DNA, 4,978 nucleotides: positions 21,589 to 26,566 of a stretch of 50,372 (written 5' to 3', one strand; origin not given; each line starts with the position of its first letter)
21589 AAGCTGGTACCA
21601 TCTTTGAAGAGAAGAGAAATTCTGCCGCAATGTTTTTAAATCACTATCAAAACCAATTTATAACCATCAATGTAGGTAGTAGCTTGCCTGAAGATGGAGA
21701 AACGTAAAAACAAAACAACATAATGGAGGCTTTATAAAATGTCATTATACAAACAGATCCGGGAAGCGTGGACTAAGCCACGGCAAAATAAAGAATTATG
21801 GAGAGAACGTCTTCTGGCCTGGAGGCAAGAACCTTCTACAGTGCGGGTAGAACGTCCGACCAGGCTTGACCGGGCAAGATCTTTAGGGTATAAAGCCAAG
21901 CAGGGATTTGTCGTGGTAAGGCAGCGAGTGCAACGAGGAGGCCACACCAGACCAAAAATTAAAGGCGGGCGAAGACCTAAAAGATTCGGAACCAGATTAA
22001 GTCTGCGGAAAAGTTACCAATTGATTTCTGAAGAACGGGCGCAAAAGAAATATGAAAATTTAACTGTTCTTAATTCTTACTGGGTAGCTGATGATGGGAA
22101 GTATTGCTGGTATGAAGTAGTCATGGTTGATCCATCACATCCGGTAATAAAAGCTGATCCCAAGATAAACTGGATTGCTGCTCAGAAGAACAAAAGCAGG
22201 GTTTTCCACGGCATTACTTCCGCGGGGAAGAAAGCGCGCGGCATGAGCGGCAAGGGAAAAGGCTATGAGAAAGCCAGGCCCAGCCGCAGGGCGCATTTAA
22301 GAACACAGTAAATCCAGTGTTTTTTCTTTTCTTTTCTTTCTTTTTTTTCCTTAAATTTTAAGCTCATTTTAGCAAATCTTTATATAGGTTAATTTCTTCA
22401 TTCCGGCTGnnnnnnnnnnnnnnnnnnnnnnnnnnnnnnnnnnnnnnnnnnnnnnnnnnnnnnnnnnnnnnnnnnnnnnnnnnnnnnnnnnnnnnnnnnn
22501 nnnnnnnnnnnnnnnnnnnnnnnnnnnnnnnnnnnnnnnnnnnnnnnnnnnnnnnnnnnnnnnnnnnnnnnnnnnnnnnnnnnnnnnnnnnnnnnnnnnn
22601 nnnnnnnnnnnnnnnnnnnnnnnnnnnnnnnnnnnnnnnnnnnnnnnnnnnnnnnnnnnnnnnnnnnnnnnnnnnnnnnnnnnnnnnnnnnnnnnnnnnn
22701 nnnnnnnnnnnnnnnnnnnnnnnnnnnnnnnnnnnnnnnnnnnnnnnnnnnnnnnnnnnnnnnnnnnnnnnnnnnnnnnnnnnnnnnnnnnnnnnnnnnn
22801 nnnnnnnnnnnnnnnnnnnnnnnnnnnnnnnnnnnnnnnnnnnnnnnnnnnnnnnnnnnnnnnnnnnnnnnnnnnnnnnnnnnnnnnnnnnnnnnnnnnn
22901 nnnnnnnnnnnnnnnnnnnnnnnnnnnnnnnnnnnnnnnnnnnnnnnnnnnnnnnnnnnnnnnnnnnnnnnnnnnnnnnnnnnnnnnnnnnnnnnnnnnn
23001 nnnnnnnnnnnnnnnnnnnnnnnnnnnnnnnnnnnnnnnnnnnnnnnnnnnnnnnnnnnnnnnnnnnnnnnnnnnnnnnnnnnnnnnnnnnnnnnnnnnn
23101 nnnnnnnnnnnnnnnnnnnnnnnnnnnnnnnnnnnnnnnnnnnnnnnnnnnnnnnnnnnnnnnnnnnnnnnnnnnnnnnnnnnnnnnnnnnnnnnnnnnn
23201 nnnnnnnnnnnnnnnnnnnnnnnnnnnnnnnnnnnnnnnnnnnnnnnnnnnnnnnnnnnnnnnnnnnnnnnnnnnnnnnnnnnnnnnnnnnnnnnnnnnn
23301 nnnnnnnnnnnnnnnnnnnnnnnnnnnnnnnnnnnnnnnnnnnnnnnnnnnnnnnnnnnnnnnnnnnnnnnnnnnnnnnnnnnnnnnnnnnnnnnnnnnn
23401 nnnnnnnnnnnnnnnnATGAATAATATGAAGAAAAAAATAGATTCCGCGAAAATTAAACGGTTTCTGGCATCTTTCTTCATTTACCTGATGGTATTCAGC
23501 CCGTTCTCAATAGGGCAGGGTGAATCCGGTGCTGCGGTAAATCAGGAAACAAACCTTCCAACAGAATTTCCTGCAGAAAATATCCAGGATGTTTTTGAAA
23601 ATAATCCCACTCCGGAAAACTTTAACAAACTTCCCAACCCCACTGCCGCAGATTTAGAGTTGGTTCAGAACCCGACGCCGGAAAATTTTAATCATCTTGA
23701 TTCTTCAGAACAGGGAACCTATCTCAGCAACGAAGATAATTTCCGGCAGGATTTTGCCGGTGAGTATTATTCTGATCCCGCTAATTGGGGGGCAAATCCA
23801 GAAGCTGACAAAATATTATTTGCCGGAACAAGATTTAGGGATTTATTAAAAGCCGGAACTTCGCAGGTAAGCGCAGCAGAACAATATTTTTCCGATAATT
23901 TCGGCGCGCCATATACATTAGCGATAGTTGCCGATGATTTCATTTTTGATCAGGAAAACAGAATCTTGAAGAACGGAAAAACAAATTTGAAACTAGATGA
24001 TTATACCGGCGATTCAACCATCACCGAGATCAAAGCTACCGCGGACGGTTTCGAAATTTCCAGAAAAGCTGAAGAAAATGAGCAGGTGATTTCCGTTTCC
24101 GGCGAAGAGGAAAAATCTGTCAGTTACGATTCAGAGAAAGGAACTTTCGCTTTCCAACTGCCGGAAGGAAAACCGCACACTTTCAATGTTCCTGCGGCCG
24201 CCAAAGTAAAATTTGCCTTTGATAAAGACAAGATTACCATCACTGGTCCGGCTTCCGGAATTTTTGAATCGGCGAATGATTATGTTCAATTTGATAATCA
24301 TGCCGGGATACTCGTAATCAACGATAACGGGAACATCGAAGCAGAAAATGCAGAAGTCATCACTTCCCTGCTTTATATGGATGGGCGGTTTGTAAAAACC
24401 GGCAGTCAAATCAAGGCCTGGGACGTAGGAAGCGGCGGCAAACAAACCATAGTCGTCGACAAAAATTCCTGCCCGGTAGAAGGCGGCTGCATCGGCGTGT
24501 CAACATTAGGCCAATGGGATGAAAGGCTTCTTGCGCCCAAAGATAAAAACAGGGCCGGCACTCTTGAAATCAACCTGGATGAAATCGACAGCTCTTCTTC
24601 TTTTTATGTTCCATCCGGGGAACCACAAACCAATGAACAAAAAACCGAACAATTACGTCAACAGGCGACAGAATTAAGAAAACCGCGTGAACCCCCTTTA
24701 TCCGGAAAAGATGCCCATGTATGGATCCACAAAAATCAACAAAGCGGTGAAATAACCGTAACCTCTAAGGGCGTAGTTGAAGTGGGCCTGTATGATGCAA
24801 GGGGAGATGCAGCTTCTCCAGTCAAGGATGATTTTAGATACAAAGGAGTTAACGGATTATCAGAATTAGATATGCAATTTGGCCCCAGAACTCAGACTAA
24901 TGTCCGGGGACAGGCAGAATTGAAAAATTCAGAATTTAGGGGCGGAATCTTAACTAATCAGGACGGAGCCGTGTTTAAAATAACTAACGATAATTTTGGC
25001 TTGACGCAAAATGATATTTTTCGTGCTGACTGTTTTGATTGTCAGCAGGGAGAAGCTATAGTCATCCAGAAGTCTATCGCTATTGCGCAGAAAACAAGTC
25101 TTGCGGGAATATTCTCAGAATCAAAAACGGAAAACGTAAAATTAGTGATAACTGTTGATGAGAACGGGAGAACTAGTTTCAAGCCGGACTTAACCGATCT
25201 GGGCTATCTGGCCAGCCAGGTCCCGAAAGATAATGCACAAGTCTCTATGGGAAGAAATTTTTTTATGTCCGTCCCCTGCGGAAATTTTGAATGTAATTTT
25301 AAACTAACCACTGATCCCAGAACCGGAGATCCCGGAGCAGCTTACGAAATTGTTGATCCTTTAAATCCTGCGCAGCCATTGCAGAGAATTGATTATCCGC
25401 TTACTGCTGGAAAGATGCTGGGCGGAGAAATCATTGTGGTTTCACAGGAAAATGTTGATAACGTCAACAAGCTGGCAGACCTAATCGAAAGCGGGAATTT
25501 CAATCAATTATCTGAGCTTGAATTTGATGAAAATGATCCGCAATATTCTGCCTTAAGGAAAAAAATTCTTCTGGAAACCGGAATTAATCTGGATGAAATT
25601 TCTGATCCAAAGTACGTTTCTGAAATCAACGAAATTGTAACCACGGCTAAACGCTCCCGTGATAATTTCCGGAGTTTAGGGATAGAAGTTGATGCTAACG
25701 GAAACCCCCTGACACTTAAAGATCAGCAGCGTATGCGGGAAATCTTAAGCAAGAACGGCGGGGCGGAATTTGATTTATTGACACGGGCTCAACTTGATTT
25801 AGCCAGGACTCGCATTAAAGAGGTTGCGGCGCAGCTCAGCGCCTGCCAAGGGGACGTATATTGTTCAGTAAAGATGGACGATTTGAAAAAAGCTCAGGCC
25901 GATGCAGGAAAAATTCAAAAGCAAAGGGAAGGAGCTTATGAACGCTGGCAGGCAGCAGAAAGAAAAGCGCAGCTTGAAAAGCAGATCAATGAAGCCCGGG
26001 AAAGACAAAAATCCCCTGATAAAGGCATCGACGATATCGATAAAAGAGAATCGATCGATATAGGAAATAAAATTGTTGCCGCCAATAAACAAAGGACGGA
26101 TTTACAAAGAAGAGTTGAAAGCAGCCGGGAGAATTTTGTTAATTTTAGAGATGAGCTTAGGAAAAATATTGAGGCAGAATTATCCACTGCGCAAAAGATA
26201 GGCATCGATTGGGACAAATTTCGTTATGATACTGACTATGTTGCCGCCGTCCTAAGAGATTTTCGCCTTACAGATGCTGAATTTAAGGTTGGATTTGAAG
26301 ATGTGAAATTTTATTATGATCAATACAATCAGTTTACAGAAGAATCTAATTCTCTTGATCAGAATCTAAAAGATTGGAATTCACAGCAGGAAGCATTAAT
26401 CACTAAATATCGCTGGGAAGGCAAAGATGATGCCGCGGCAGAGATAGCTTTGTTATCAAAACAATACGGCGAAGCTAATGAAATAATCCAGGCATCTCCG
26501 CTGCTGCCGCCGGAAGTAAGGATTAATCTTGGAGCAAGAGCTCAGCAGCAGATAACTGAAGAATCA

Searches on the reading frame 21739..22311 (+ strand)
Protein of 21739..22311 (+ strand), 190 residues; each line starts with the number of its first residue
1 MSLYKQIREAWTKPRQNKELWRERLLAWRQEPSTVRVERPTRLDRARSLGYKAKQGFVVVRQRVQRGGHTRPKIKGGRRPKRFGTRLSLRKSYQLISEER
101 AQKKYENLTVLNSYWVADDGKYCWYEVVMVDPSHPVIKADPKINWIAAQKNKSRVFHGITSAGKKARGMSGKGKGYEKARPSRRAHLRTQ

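Call 10: search_protein_families(library=pfam, proteins=[window:21739-22311:+], max_evalue=0.001)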
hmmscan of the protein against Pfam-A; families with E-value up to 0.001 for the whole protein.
window:21739-22311:+ (190 aa): 1 family
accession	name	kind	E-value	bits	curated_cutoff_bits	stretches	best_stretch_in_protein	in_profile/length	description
PF00827.22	Ribosomal_L15e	-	1.9e-72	243.4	27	1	2-186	1-191/191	Ribosomal L15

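Call 93: find_related_loci(query=window:21739-22308:+, collection=genome_contigs, flank=3000)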
Query window:21739-22308:+ (190 aa) in genome_contigs; peptide patterns used: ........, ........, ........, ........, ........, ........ (x = any residue, [..] = any of these).
600 stretches matched a pattern (row limit reached: there are more); 511 encode a relative of the query (tblastn E <= 1e-3); the best 80 are kept; 80 distinct loci.
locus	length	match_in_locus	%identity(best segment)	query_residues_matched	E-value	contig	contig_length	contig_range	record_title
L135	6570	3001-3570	80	1-190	1e-105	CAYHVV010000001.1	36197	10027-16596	MAG TPA_asm: uncultured Methanosarcinales archaeon isolate ERP119705_co15_611 genome assembly, contig: NODE_862_length_3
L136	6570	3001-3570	81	1-190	4e-105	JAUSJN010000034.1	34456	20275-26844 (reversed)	MAG: Nanoarchaeota archaeon isolate E14_metabat.bin.302 E14_k141_71297, whole genome shotgun sequence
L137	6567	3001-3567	78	1-190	3e-98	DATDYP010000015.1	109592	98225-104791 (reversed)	MAG TPA_asm: Candidatus Nanoarchaeia archaeon isolate SMAG_U8168 k141_717465, whole genome shotgun sequence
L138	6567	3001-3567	71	1-188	2e-91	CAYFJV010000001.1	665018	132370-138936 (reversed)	MAG TPA_asm: uncultured Methanosarcinales archaeon isolate ERP019367_co1_128 genome assembly, contig: NODE_12_length_665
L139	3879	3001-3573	71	1-190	2e-90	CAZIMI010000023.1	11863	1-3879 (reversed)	MAG TPA_asm: uncultured Methanosarcinales archaeon isolate SRP077602_co6_348 genome assembly, contig: NODE_8395_length_1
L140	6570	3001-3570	79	1-190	2e-104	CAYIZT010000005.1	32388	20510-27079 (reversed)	MAG TPA_asm: uncultured Methanosarcinales archaeon isolate ERP119705_co9_54 genome assembly, contig: NODE_1252_length_32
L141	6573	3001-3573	64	1-190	2e-83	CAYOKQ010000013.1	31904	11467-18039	MAG TPA_asm: uncultured Methanosarcinales archaeon isolate binchicken_co125_1105 genome assembly, contig: NODE_2749_leng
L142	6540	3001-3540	67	1-179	4e-82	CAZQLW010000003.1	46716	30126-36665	MAG TPA_asm: uncultured Methanosarcinales archaeon isolate SRP077602_co2_353 genome assembly, contig: NODE_1161_length_4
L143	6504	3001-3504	73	1-169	1e-80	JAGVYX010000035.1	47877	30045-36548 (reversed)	Candidatus Woesearchaeota archaeon isolate RIFCSPHIGHO2_02_FULL_39_16 rifcsphigho2_02_scaffold_2408, whole genome shotgu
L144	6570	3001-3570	65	1-189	5e-79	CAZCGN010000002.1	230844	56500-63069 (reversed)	MAG TPA_asm: uncultured Methanosarcinales archaeon isolate SRP167671_co2_185 genome assembly, contig: NODE_26_length_230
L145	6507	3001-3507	69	1-168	2e-78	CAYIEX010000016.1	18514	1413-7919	MAG TPA_asm: uncultured Methanosarcinales archaeon isolate ERP119705_co19_971 genome assembly, contig: NODE_2515_length_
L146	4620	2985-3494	66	1-169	2e-77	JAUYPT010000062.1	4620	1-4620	MAG: Nanoarchaeota archaeon isolate C4_metabat.bin.53 C4_k141_308248, whole genome shotgun sequence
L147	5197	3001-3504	70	1-169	1e-76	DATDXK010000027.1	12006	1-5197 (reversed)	MAG TPA_asm: Candidatus Nanoarchaeia archaeon isolate SMAG_U8137 k141_984093, whole genome shotgun sequence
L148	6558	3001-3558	62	1-185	9e-74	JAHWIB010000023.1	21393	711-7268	MAG: Candidatus Woesearchaeota archaeon isolate Yap200.bin9.104 contig_5951, whole genome shotgun sequence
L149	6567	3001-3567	60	1-186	9e-73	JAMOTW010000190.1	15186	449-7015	MAG: Thermococcus sp. isolate 4571-419_metabat2_scaf2bin.055 4571-419_scaffold_774_c1, whole genome shotgun sequence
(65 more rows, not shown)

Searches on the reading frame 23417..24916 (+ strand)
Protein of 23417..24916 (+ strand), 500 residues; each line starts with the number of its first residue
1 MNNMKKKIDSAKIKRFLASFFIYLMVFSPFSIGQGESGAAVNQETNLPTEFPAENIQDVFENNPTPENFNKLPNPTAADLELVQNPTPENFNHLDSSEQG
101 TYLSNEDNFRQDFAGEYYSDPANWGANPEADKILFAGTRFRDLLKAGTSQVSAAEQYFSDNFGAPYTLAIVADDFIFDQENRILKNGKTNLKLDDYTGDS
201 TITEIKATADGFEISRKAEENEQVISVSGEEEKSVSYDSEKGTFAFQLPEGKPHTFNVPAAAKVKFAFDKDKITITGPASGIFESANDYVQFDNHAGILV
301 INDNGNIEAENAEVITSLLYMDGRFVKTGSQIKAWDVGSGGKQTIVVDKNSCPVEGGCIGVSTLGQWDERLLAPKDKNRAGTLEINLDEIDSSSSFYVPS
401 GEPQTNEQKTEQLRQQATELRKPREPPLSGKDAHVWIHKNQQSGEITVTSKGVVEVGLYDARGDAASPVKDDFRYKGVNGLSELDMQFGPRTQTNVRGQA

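Call 18: search_protein_families(library=pfam, proteins=[window:23417-24916:+], max_evalue=10)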
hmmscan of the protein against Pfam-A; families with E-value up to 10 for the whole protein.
window:23417-24916:+ (500 aa): 1 family
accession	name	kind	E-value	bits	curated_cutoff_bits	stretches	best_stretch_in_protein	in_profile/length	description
PF18957.6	RibLong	-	0.57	11.5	27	1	401-457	16-68/93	Long Rib domain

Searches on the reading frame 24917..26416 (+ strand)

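Call 18: search_protein_families(library=pfam, proteins=[window:24917-26416:+], max_evalue=10)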
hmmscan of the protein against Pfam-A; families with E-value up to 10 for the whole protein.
window:24917-26416:+ (500 aa): 2 families
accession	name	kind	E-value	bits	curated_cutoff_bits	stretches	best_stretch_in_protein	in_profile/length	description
PF04791.21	LMBR1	-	0.51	9.6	31.9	1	321-421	198-302/510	LMBR1-like membrane protein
PF24580.1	DUF7607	-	1.6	9.3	27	0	332-377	23-68/110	Domain of unknown function (DUF7607)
